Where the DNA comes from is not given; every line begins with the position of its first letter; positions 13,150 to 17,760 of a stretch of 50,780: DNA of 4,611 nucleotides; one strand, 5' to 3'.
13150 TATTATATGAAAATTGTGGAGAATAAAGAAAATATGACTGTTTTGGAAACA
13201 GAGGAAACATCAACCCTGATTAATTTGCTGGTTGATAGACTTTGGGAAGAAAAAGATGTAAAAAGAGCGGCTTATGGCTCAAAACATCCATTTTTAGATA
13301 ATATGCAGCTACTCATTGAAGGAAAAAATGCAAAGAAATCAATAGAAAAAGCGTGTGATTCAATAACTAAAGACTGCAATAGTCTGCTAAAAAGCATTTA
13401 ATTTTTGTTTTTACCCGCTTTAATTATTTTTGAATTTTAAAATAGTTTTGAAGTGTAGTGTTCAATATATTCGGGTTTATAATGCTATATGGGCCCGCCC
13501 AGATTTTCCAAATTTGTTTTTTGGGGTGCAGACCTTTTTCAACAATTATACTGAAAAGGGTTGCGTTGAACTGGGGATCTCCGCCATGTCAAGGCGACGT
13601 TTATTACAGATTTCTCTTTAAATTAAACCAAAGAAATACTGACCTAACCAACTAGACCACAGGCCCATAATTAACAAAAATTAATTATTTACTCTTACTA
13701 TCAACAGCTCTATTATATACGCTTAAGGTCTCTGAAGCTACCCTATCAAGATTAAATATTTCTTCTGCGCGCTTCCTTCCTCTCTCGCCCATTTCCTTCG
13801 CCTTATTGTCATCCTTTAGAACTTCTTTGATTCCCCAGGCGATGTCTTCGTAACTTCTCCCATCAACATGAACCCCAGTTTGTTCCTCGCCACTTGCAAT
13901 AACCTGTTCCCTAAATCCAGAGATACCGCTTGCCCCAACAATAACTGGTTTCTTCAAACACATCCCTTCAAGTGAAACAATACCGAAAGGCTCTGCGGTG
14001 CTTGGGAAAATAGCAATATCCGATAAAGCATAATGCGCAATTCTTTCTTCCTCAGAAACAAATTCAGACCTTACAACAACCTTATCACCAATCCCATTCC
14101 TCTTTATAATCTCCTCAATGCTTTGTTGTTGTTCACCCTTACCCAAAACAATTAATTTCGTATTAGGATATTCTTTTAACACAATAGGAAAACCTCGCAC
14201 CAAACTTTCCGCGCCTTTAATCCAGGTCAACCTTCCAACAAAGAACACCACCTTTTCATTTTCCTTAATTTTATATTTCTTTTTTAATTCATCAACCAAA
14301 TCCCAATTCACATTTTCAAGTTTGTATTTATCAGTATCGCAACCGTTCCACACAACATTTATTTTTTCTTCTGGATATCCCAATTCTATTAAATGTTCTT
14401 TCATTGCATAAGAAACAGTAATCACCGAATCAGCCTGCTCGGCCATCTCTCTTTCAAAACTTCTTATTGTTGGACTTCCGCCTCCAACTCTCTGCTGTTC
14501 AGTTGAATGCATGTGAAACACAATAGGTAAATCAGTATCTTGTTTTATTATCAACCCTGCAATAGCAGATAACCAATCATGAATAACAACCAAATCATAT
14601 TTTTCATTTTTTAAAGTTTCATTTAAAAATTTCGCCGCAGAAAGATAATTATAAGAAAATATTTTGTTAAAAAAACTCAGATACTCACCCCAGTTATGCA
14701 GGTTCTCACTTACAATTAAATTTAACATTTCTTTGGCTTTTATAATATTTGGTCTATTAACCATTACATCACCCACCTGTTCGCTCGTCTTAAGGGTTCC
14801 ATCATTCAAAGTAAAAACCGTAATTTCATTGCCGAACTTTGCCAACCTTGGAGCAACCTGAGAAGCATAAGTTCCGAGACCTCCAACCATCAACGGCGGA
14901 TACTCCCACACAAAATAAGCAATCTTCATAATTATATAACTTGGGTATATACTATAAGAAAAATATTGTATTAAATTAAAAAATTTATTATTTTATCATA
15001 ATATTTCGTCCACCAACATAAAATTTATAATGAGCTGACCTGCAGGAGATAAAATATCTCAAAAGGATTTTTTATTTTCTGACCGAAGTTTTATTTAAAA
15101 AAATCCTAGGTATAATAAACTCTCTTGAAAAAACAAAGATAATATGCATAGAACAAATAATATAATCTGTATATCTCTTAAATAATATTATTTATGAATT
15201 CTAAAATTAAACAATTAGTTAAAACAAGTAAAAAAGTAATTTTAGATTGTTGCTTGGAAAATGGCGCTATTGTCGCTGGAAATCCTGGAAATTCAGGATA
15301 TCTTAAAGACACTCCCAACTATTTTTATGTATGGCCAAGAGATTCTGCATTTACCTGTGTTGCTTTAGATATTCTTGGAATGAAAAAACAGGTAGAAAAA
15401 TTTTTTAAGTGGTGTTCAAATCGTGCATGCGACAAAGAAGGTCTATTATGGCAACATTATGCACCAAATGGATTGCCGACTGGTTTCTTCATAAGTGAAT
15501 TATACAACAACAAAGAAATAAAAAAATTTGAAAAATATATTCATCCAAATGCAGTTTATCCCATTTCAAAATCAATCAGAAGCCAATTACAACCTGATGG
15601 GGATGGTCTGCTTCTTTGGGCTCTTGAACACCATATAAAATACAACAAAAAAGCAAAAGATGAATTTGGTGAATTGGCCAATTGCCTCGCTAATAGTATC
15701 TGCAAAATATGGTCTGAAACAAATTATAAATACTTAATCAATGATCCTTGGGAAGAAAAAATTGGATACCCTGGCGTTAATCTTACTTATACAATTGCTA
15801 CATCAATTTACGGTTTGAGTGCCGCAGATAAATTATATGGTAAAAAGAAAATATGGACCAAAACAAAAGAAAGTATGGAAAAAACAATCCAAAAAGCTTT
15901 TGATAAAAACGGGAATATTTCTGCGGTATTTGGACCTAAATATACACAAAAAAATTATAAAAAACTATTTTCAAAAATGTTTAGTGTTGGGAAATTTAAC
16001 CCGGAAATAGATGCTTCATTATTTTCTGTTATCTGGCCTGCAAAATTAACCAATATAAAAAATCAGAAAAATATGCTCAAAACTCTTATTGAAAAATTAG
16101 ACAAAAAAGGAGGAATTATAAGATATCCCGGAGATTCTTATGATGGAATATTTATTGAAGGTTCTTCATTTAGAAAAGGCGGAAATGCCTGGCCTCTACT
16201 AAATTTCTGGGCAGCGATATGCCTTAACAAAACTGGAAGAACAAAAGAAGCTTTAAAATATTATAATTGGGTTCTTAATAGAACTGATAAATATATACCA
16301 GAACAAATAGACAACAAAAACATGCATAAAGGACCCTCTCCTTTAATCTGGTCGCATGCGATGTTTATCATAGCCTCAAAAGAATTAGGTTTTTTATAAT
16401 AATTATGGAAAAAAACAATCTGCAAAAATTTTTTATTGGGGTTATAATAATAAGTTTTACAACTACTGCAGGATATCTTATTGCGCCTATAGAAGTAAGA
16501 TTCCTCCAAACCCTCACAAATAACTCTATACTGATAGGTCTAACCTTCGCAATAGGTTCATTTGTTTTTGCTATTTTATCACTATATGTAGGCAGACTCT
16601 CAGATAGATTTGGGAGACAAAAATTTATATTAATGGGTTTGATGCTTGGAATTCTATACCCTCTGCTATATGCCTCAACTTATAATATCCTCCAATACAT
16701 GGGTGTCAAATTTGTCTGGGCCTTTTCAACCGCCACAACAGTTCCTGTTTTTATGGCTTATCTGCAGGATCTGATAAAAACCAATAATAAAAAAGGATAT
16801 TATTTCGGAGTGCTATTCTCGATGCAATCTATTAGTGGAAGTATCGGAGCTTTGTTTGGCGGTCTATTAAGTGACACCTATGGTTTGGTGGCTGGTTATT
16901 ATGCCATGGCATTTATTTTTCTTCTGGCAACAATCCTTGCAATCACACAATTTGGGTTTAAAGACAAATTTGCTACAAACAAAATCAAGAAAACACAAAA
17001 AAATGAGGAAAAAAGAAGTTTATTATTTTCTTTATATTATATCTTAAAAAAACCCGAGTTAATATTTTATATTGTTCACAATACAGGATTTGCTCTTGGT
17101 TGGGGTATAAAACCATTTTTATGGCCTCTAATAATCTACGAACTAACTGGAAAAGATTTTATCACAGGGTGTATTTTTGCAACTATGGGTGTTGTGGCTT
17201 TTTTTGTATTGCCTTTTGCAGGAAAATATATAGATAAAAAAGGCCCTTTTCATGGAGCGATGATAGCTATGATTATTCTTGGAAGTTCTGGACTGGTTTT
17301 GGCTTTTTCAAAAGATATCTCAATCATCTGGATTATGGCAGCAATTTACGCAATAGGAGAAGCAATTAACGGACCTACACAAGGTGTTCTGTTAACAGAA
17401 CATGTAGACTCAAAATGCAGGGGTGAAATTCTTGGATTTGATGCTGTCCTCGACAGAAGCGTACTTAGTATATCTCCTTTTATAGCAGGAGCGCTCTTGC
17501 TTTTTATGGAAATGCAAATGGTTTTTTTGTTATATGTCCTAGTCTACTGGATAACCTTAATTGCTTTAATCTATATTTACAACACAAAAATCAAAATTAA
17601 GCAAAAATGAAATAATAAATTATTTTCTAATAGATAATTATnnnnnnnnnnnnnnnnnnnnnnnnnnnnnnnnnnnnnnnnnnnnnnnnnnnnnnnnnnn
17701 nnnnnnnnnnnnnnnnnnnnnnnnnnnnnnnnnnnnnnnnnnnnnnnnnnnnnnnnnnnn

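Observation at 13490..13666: tRNA-Val(GAC) with two non-canonical introns (D-stem and T-loop) and none at 37/38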

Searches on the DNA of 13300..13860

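Call 12: search_rna_families(source=window, start=13300, end=13860, threshold=evalue, max_evalue=10, show_alignments=3)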
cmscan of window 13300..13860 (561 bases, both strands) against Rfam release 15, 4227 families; matches with E-value up to 10: 5.
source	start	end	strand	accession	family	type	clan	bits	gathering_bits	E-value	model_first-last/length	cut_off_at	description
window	13631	13722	-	RF01978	HOTAIRM1_4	Gene; lncRNA;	-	16.6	40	7.7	1-102/102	no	HOX antisense intergenic RNA myeloid 1 conserved region 4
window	13363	13400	+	RF00436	UnaL2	Cis-reg;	-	15.2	55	8.4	1-54/54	no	UnaL2 LINE 3' element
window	13448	13511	+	RF01295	SCARNA7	Gene; snRNA; snoRNA; scaRNA;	-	13.3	65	0.44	1-330/330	no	Small Cajal body-specific RNA 7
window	13526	13714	-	RF02577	tsr24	Gene; sRNA;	-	12.8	50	2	1-238/238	no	S. aureus tsr24 small RNA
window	13641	13659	+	RF01933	bxd_5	Gene; lncRNA;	-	10.9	50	6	1-57/57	no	Bithoraxoid conserved region 5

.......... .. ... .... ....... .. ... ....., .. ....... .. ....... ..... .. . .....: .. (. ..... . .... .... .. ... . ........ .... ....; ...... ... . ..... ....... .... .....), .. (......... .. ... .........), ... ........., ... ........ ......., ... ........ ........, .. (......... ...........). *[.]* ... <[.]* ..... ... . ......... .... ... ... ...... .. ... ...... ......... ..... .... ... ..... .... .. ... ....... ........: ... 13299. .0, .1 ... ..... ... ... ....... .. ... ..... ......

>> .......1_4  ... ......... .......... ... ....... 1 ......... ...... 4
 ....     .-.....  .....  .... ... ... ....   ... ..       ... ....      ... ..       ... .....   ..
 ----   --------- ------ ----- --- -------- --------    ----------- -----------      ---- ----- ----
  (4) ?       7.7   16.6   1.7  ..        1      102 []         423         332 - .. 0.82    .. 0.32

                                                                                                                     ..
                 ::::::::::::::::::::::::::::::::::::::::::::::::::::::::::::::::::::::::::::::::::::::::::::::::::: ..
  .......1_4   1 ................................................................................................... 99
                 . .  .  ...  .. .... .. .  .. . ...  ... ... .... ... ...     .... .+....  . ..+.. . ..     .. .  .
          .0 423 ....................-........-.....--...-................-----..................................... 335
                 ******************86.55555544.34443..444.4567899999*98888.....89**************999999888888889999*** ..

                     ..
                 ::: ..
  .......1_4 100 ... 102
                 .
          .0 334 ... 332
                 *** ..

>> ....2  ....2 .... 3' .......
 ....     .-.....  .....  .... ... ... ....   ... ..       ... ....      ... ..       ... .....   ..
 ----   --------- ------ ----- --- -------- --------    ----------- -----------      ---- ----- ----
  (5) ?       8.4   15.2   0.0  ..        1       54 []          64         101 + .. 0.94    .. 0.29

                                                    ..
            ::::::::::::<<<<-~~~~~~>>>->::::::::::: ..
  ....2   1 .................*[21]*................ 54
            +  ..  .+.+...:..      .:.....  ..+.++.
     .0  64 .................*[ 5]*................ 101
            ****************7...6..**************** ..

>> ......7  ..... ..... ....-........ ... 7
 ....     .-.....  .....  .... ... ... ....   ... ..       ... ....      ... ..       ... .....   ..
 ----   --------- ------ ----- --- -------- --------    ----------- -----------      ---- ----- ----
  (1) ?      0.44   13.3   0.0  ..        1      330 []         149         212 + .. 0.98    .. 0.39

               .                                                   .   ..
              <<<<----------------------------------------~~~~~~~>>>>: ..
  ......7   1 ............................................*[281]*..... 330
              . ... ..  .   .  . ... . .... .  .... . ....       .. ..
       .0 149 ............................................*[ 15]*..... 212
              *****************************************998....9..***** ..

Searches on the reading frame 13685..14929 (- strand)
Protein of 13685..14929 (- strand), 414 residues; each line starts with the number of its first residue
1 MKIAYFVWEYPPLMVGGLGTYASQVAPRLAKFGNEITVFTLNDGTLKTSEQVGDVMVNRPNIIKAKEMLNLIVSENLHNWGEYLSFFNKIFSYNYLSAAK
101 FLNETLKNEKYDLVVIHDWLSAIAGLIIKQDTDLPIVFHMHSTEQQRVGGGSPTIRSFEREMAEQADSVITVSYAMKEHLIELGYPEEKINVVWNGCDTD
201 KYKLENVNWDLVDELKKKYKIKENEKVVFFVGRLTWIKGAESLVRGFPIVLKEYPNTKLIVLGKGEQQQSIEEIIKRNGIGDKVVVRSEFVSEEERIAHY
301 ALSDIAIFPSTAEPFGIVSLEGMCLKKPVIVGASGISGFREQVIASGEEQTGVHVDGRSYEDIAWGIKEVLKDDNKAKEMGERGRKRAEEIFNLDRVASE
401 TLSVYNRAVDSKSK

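Call 9: search_protein_families(library=pfam, proteins=[window:13685-14929:-])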
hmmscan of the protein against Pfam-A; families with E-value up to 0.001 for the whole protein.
window:13685-14929:- (414 aa): 6 families
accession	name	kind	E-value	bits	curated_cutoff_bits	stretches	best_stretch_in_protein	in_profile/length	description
PF00534.26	Glycos_transf_1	-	4e-36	124.6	26.4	1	213-387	3-172/172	Glycosyl transferases group 1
PF13439.12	Glyco_transf_4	-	9.7e-28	97.8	28.5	1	15-201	1-170/170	Glycosyltransferase Family 4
PF13692.12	Glyco_trans_1_4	-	3.1e-23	83.1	27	1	225-373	1-142/142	Glycosyl transferases group 1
PF13579.12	Glyco_trans_4_4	-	1.6e-20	74.5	29.7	1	16-196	1-158/158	Glycosyl transferase 4-like domain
PF08323.17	Glyco_transf_5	-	5.4e-14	52.9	22.7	1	2-154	1-179/239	Starch synthase catalytic domain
PF20706.3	GT4-conflict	-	9e-14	51.7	26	1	112-386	83-370/385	Family 4 Glycosyltransferase in conflict systems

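Call 10: find_encoding_contigs(protein=window:13685-14929:-, flank=3000, max_places=6)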
Protein window:13685-14929:- (414 aa): 1 contig read that carries it; 1 place shown.
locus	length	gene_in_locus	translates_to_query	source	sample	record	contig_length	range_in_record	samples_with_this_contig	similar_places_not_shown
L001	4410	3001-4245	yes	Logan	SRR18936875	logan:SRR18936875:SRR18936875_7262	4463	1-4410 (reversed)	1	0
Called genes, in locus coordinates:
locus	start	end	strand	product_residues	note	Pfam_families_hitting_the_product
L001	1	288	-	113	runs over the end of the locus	?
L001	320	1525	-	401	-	PF05977:MFS_3 (weak), PF07690:MFS_1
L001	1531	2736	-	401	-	PF00723:Glyco_hydro_15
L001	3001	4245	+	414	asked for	PF08323:Glyco_transf_5, PF13439:Glyco_transf_4, PF13579:Glyco_trans_4_4, PF20706:GT4-conflict, PF00534:Glycos_transf_1, PF13692:Glyco_trans_1_4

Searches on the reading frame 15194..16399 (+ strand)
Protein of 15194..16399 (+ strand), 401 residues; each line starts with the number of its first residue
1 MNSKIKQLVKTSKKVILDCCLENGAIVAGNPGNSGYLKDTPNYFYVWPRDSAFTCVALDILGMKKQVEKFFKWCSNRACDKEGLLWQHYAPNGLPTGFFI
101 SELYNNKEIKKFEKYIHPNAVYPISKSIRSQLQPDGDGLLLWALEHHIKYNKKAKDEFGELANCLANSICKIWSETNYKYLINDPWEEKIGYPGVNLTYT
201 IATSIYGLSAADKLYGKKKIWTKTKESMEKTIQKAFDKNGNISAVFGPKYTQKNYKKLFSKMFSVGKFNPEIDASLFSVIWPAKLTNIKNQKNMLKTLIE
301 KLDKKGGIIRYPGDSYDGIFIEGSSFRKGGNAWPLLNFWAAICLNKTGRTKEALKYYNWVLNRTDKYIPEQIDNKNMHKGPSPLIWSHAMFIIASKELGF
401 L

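Call 9: search_protein_families(library=pfam, proteins=[window:15194-16399:+])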
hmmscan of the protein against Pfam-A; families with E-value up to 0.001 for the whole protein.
window:15194-16399:+ (401 aa): 1 family
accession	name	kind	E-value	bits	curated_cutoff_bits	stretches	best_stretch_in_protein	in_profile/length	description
PF00723.27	Glyco_hydro_15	-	1.1e-14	54.7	22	1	38-362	32-357/427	Glycosyl hydrolases family 15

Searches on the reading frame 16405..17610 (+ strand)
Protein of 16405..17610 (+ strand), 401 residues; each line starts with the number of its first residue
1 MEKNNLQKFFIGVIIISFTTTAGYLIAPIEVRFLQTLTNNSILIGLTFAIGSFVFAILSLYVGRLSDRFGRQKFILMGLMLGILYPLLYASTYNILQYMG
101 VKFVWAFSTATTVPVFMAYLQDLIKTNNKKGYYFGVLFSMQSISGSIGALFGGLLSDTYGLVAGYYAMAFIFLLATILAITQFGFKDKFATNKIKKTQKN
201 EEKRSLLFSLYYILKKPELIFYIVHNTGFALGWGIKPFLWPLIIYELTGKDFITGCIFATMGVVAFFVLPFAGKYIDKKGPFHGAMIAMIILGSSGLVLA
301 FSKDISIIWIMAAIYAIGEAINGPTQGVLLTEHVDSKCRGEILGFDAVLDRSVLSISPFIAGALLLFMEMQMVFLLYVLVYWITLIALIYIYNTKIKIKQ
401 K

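Call 9: search_protein_families(library=pfam, proteins=[window:16405-17610:+])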
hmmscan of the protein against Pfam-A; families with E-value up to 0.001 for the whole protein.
window:16405-17610:+ (401 aa): 3 families
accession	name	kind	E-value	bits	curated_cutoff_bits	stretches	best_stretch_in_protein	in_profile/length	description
PF07690.21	MFS_1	-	2.1e-38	132.6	33.4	2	15-345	4-334/347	Major Facilitator Superfamily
PF05977.19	MFS_3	-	4.9e-08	32.3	27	1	8-266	10-268/524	Transmembrane secretion effector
PF00083.30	Sugar_tr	-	0.00028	20.4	22.3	0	128-181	38-95/452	Sugar (and other) transporter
